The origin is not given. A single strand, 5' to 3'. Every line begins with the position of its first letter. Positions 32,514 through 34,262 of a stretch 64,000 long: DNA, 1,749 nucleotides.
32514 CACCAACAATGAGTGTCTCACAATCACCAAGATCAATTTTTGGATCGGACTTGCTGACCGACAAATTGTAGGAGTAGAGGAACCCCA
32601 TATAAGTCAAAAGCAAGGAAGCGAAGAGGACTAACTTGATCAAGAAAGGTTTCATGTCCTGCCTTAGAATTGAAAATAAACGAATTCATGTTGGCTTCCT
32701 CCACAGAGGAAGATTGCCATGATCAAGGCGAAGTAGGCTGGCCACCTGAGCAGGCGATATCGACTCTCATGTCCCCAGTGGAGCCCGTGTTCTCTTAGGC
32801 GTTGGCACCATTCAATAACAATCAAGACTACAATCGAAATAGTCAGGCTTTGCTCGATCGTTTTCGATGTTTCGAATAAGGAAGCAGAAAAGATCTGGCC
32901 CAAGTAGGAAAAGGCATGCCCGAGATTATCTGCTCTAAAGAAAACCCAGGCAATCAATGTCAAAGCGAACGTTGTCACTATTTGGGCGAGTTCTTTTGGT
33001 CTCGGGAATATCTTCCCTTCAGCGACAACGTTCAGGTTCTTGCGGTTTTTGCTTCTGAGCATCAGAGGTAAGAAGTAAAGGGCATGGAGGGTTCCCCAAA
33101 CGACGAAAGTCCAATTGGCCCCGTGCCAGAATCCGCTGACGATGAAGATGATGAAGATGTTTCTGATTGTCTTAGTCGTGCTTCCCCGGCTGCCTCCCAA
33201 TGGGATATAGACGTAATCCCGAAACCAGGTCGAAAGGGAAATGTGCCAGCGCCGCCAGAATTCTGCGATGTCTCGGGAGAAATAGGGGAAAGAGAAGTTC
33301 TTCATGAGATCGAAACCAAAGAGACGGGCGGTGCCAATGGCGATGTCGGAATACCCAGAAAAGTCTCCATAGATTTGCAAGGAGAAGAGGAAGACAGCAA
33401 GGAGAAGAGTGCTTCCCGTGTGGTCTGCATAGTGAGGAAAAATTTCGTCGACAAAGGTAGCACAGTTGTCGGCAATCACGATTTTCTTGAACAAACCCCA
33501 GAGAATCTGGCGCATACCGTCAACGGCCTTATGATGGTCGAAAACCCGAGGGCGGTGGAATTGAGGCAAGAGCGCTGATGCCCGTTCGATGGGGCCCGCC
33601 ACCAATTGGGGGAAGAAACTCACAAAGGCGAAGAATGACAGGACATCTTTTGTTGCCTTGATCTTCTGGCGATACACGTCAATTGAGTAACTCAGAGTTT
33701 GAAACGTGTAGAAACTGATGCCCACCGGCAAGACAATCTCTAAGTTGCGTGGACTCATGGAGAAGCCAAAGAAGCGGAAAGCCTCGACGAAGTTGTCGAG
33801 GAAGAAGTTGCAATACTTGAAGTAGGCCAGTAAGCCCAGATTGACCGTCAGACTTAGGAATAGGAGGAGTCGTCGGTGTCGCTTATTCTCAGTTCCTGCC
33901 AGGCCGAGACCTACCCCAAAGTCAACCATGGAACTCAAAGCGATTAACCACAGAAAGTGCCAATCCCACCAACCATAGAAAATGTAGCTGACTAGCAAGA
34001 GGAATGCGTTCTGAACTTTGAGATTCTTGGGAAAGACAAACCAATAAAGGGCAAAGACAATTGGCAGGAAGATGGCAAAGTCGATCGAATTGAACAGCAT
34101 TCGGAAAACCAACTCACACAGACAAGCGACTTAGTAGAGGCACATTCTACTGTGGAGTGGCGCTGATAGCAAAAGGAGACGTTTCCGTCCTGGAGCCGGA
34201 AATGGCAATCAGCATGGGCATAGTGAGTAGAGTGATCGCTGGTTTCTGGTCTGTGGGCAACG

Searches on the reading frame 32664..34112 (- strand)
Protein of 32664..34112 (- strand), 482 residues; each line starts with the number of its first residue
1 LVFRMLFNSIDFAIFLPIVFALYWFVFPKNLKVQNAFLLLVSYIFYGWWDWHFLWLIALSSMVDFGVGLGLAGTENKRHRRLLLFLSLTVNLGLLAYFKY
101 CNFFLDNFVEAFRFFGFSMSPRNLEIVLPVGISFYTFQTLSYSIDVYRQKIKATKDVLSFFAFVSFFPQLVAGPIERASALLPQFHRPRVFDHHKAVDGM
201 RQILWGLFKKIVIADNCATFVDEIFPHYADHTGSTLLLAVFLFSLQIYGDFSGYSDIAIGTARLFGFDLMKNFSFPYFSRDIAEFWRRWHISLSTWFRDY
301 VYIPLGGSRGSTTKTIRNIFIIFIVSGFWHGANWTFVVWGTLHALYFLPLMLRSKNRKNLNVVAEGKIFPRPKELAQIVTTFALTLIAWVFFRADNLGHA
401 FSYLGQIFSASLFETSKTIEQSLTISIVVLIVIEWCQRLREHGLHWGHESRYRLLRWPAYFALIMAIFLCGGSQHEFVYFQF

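Call 17: search_protein_families(library=pfam, proteins=[window:32664-34112:-], max_evalue=0.00001)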
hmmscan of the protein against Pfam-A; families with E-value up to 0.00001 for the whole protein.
window:32664-34112:- (482 aa): 1 family
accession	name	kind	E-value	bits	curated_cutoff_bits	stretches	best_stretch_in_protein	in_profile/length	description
PF03062.24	MBOAT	-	9.4e-30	104.5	27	1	150-350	74-294/337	MBOAT, membrane-bound O-acyltransferase family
